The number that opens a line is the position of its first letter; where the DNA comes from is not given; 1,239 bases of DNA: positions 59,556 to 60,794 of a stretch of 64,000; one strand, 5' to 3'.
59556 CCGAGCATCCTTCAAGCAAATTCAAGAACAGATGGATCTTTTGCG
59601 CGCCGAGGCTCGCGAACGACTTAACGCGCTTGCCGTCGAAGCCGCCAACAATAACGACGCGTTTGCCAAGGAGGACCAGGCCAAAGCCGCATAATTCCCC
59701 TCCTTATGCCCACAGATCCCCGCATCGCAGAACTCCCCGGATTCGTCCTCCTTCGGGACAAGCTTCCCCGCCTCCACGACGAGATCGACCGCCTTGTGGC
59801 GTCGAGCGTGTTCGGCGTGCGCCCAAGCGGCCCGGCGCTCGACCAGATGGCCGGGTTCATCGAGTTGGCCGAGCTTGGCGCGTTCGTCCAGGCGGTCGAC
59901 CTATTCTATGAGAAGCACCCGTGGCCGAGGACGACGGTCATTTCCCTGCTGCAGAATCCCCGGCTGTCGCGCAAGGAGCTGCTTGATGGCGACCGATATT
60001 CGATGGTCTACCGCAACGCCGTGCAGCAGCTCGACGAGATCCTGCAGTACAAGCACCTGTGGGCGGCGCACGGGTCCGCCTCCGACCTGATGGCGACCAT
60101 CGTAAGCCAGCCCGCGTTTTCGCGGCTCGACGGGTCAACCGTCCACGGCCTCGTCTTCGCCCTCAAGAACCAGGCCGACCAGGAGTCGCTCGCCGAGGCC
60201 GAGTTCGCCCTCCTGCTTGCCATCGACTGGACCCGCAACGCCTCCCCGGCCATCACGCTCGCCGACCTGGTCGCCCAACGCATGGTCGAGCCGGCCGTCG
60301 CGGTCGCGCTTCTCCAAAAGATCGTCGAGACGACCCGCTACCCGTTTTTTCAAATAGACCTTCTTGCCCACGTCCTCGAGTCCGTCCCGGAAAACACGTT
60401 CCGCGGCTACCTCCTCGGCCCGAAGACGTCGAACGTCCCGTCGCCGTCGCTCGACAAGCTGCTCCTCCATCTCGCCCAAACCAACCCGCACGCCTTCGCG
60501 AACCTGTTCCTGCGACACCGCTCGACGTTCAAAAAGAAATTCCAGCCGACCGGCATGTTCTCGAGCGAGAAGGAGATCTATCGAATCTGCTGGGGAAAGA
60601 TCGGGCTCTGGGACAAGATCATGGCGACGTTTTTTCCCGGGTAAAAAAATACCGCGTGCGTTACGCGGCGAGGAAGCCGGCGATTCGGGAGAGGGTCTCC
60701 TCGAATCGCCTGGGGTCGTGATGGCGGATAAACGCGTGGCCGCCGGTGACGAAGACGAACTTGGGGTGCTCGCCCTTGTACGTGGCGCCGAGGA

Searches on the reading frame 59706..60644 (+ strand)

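Call 101: search_protein_families(library=pfam, proteins=[window:59706-60644:+], max_evalue=0.1)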
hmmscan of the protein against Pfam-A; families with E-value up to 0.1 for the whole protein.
window:59706-60644:+ (312 aa): 1 family
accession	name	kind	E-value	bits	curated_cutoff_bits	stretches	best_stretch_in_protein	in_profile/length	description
PF11916.13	Vac14_Fig4_bd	-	0.006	16.6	25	1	149-262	61-169/179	Vacuolar protein 14 C-terminal Fig4p binding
